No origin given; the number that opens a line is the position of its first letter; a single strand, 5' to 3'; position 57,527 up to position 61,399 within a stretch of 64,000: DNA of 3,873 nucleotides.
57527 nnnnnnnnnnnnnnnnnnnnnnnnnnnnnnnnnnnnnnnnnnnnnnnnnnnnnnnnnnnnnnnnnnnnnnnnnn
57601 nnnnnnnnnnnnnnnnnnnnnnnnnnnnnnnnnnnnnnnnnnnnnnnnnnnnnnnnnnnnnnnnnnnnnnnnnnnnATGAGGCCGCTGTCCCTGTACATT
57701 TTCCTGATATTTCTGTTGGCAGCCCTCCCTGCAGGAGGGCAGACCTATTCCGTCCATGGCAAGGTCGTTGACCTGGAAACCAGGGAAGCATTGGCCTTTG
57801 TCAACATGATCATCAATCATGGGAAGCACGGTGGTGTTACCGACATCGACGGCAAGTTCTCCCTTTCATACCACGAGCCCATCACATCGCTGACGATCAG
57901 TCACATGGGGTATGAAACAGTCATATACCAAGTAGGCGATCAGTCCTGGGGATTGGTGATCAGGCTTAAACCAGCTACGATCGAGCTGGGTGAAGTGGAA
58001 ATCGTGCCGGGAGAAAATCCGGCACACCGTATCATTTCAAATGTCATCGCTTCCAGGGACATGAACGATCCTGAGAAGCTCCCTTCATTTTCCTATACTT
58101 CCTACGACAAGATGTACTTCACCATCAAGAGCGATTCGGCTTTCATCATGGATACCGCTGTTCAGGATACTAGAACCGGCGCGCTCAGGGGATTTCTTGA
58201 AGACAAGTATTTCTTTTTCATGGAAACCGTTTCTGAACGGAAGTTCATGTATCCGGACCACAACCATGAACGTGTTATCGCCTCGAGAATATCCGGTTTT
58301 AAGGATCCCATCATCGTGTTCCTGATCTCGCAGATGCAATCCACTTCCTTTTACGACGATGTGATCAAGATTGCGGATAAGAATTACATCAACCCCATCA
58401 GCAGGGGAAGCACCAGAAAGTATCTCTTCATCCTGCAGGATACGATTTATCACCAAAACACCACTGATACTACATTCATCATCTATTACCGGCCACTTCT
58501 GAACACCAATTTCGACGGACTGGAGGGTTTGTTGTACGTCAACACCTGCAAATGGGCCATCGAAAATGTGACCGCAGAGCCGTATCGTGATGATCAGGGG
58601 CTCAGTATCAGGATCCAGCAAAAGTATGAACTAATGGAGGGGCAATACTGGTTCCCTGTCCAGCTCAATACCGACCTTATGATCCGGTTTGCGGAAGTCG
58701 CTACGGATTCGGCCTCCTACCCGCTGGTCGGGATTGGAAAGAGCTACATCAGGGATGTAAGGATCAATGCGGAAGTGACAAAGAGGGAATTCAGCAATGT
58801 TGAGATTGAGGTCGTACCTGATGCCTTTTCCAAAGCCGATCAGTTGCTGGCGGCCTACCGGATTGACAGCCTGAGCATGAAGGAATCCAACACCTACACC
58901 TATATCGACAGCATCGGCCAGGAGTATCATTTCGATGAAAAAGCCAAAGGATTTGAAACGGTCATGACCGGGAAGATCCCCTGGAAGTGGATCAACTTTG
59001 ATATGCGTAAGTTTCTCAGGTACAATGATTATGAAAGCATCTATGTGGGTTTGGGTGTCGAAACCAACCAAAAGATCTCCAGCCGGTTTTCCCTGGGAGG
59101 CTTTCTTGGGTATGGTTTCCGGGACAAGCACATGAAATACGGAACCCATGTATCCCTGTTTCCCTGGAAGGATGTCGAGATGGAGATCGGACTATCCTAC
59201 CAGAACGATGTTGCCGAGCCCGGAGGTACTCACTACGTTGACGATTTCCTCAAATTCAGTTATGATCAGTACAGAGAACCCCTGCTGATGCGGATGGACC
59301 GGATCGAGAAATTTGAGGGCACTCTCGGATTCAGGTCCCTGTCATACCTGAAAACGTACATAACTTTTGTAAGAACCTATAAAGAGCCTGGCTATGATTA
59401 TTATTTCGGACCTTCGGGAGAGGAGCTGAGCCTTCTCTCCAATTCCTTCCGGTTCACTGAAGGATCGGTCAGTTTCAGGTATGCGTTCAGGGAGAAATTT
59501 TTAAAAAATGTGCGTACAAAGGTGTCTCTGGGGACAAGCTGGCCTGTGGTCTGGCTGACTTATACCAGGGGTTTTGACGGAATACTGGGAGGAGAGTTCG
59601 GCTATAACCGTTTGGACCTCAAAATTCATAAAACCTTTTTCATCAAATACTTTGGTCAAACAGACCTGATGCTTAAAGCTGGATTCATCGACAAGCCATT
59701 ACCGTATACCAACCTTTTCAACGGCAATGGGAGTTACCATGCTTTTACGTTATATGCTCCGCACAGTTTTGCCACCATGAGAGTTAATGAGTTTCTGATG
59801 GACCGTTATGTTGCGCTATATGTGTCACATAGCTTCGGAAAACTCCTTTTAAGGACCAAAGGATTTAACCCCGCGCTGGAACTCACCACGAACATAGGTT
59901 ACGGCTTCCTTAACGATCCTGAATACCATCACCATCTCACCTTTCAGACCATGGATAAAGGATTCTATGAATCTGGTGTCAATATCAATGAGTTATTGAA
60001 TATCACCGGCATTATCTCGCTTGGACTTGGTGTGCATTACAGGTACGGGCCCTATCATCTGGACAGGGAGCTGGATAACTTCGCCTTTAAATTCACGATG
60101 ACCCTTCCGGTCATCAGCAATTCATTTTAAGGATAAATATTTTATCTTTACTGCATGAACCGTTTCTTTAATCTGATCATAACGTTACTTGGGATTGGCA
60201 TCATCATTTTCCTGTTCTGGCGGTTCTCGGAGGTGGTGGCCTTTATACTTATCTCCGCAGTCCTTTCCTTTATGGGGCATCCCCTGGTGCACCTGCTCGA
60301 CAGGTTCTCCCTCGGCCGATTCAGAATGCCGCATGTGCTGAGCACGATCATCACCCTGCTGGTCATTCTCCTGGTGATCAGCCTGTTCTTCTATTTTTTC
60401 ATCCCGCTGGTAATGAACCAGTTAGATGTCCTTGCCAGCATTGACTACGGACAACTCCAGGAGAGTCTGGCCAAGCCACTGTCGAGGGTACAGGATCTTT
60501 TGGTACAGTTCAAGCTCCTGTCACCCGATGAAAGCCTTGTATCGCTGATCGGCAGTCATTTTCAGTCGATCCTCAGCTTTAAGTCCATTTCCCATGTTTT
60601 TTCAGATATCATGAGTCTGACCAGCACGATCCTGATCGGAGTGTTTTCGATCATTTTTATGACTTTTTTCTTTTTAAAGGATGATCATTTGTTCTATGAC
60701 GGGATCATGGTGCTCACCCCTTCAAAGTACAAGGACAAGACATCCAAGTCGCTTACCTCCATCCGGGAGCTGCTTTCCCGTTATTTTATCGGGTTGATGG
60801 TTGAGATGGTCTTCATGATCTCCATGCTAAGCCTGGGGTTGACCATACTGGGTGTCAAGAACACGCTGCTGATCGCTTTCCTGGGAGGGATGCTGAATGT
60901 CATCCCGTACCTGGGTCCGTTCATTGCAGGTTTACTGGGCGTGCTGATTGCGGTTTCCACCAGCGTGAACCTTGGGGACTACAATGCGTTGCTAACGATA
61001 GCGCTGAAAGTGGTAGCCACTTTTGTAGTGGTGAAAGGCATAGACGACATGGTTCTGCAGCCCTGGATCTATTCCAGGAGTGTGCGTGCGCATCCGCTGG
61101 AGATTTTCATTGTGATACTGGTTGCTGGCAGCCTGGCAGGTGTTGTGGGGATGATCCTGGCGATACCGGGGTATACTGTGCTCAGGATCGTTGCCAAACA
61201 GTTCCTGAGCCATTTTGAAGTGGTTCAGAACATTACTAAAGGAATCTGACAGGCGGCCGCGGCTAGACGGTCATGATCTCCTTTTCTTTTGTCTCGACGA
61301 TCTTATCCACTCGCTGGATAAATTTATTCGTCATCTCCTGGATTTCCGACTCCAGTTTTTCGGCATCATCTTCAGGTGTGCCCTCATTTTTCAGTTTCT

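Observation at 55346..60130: Translationally coupled 6+6-TM protein / ABC ATPase / CarboxypepD_reg barrel: an envelope module with no assigned function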

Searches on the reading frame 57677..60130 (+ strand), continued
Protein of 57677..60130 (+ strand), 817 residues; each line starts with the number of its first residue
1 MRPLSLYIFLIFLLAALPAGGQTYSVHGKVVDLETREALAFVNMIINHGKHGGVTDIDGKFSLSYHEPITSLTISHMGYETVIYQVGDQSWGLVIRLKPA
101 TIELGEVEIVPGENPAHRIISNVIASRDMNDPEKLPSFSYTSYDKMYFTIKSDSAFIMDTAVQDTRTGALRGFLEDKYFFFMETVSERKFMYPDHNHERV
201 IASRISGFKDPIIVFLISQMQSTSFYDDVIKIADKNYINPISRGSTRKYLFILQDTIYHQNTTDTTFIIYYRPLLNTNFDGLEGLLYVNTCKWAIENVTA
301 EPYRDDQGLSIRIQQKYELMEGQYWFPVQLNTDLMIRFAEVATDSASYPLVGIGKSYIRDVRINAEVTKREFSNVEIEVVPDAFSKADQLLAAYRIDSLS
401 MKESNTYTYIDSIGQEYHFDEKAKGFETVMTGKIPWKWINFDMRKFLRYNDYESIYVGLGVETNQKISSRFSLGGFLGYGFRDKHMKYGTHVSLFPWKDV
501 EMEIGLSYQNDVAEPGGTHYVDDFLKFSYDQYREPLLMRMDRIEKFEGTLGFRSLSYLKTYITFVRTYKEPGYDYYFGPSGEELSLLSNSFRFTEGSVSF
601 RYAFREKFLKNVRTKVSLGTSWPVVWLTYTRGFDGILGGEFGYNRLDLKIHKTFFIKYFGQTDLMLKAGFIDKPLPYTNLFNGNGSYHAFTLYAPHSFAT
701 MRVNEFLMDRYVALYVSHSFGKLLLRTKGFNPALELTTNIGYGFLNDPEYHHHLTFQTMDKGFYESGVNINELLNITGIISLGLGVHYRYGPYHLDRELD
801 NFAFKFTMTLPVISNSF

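Call 52: fold_search(model_id=the predicted structure, library=pdb)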
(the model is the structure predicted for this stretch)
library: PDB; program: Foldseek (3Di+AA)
matches with E <= 10: 819; with E <= 0.001: 138
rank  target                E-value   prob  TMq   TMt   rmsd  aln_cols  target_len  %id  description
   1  6t1w_A                5.5e-09  1.00  0.28  0.30   7.4       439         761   10  Structure of E. coli BamA in complex with lipoprotein RcsF (released 2020-05-13)
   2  6fsu_B                6.4e-09  1.00  0.28  0.54   9.2       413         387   12  Crystal structure of E.coli BamA beta-barrel with a C-terminal extension (released 2018-11-14)
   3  6qgw_A                1.4e-08  1.00  0.30  0.62   6.8       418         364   11  Crystal structure of E.coli BamA beta-barrel in complex with nanobody E6 (released 2019-06-26)
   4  6fsu_A                1.7e-08  1.00  0.29  0.55   7.6       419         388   11  Crystal structure of E.coli BamA beta-barrel with a C-terminal extension (released 2018-11-14)
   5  6qgx_A                1.8e-08  1.00  0.28  0.55   9.1       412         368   12  Crystal structure of E.coli BamA beta-barrel in complex with nanobody F7 (released 2019-06-26)
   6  8pzu_A                2.1e-08  1.00  0.29  0.30   8.8       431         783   11  Wait Complex: BAM bound Darobactin-B and Compact SurA (released 2024-09-25)
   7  9cs0_A                2.8e-08  1.00  0.28  0.55   9.1       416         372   12  E. coli BamA beta-barrel bound to darobactin and cyclic peptide CP1 (released 2025-04-16)
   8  9cs2_A                3.4e-08  1.00  0.29  0.55   8.9       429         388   10  E. coli BamA beta-barrel bound to cyclic peptide CP3 (released 2025-04-16)
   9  6qgy_A                4.4e-08  1.00  0.28  0.56   9.1       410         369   13  Crystal structure of E.coli BamA beta-barrel in complex with nanobody B12 (released 2019-06-26)
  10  9nk6_B                5.3e-08  1.00  0.28  0.47   9.0       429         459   10  Thermothelomyces thermophilus SAM complex closed conformation (released 2025-12-03)
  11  5or1                  5.3e-08  1.00  0.29  0.55   7.6       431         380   11  BamA structure of Salmonella enterica (released 2018-02-14)
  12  9hg5_A                5.3e-08  1.00  0.28  0.28  10.4       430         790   10  BAM-SurA complex in the swing-in state with full length BamC resolved (released 2025-04-16)
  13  4n75_B                5.9e-08  1.00  0.30  0.59   6.8       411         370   11  Structural Basis of BamA-mediate Outer Membrane Protein Biogenesis (released 2014-04-16)
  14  4n75_A                5.9e-08  1.00  0.28  0.54   9.5       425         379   12  Structural Basis of BamA-mediate Outer Membrane Protein Biogenesis (released 2014-04-16)
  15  7r1v_A                7.2e-08  1.00  0.29  0.57   8.7       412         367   13  Crystal structure of E.coli BamA beta-barrel in complex with dynobactin A (released 2022-09-28)
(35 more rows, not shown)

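Call 54: find_related_loci(query=A1, collection=metagenome_contigs, flank=6000)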
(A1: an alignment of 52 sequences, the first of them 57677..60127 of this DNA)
Query A1 (817 aa) in metagenome_contigs; peptide patterns used: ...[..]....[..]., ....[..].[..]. (x = any residue, [..] = any of these).
600 stretches matched a pattern (row limit reached: there are more); 212 encode a relative of the query (tblastn E <= 1e-3); the best 80 are kept; 80 distinct loci.
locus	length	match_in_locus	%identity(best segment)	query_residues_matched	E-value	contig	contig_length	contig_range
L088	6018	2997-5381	51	19-814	0e+0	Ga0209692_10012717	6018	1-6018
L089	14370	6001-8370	49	21-812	0e+0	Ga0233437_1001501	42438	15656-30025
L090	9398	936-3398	47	16-814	0e+0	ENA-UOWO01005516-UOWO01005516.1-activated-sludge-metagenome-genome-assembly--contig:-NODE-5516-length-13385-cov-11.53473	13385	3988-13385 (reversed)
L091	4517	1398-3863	44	1-812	0e+0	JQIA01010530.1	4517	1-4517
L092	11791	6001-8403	44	9-805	0e+0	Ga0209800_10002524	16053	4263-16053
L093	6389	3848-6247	45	8-808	0e+0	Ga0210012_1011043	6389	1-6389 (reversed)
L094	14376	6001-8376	42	22-811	0e+0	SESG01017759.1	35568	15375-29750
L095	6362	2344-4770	41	1-812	0e+0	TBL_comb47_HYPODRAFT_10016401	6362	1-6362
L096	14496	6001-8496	39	1-811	0e+0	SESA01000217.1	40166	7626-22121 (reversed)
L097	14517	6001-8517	43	1-812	0e+0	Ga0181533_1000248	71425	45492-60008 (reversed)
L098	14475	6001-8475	37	1-811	7e-166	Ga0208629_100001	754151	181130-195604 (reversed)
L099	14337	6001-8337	34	8-810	2e-139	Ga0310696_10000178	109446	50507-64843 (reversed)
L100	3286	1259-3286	37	1-674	1e-135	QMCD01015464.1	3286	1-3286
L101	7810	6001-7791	37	1-577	5e-118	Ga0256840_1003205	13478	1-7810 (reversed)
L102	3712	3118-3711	48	19-217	4e-51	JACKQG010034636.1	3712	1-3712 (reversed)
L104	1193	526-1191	33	1-214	5e-32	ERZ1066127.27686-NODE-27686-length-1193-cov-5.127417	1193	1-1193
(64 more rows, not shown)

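Call 74: search_protein_representatives(alignment_id=A1)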
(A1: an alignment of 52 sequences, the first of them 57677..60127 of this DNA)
Query: 52 sequences, 812 profile positions. Proteins with E-value up to 0.001 (for the whole library): 67571; up to 1e-10: 7627; up to 1e-30: 2118. The best 150 are listed.
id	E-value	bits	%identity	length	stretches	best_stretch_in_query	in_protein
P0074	0.0e+00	1297.1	-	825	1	3-811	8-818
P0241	0.0e+00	1073.2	-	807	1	4-808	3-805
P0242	0.0e+00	1018.3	-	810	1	6-810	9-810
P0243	1.6e-298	1009.2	-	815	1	4-809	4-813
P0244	1.5e-296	1002.8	-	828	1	6-809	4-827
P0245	1.1e-294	996.6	-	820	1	6-809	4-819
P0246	7.5e-292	987.2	-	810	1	6-810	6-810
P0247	7.0e-289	977.4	-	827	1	5-809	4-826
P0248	2.0e-287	972.6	-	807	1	3-810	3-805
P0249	2.8e-287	972.1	-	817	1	3-809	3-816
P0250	5.5e-287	971.1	-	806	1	3-809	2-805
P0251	1.4e-283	959.8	-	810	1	5-808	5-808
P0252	1.9e-283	959.4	-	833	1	5-809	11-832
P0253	2.1e-283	959.3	-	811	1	5-810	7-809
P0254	2.1e-281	952.7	-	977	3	149-809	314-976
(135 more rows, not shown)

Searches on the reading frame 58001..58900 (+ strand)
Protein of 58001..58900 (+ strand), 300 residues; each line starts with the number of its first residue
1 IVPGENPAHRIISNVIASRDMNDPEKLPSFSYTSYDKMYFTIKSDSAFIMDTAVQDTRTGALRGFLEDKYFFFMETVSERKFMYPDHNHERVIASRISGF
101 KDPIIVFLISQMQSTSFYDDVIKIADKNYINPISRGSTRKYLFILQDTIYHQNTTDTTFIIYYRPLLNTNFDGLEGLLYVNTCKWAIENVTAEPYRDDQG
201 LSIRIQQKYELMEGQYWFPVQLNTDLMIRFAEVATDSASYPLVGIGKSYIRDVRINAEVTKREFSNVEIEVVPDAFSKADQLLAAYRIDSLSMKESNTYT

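Call 30: search_protein_families(library=pfam, proteins=[window:58001-58900:+], max_evalue=10)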
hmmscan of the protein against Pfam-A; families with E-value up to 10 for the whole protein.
window:58001-58900:+ (300 aa): 2 families
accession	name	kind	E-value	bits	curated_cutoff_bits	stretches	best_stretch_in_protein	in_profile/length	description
PF18939.6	DUF5686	-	3e-21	75.9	39.2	1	11-299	1-280/669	Family of unknown function (DUF5686)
PF11419.13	DUF3194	-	0.14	13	21.5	1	227-283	9-68/83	Protein of unknown function (DUF3194)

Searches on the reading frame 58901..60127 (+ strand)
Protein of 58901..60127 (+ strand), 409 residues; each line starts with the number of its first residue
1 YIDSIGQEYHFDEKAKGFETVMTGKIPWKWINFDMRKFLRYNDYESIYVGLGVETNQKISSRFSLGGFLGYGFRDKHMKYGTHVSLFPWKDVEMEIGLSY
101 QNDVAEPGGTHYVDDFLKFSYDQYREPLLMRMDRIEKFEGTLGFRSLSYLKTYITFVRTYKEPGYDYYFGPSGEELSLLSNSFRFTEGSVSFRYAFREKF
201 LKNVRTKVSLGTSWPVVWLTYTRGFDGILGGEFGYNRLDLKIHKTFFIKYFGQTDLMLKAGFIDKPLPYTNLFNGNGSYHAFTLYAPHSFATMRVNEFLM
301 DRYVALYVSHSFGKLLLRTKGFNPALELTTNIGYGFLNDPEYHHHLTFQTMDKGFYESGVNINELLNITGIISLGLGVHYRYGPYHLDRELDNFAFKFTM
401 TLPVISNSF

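Call 30: search_protein_families(library=pfam, proteins=[window:58901-60127:+], max_evalue=10)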
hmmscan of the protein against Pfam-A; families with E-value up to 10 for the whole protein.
window:58901-60127:+ (409 aa): 1 family
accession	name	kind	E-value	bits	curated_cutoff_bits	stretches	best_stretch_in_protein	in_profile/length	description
PF18939.6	DUF5686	-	4.6e-15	55.5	39.2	2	185-346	498-663/669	Family of unknown function (DUF5686)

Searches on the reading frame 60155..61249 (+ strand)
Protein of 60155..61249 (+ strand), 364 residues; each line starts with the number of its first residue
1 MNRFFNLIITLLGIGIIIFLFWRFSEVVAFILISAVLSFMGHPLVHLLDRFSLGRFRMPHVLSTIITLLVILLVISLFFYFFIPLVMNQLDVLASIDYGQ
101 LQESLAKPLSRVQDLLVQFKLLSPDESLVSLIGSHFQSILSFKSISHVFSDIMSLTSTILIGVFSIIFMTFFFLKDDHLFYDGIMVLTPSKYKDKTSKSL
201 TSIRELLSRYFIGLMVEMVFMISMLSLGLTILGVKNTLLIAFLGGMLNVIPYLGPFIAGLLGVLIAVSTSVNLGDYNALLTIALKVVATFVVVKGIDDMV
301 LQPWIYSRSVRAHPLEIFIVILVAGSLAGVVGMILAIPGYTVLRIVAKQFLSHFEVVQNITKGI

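Call 3: search_protein_families(library=pfam, proteins=[window:60155-61249:+], max_evalue=0.01)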
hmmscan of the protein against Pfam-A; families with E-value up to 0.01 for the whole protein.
window:60155-61249:+ (364 aa): 1 family
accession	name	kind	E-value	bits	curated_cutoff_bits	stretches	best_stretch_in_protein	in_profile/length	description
PF01594.21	AI-2E_transport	-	5.2e-44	151.2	34.3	1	10-349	6-325/327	AI-2E family transporter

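Call 4: search_protein_families(library=ncbifam, proteins=[window:60155-61249:+], max_evalue=0.01)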
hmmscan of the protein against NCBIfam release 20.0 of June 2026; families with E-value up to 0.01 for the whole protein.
window:60155-61249:+ (364 aa): 3 families
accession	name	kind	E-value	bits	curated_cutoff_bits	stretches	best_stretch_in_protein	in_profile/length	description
NF045801.1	efflux_ABUW_0982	equivalog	3.3e-20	72.4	675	1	3-355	4-348/392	chloramphenicol efflux transporter CxpE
TIGR02872.1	spore_ytvI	equivalog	1.1e-17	64.5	198.15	1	7-337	3-326/341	sporulation integral membrane protein YtvI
NF008930.0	PRK12287.1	subfamily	1.4e-09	38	318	1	8-349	13-327/344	AI-2E family transporter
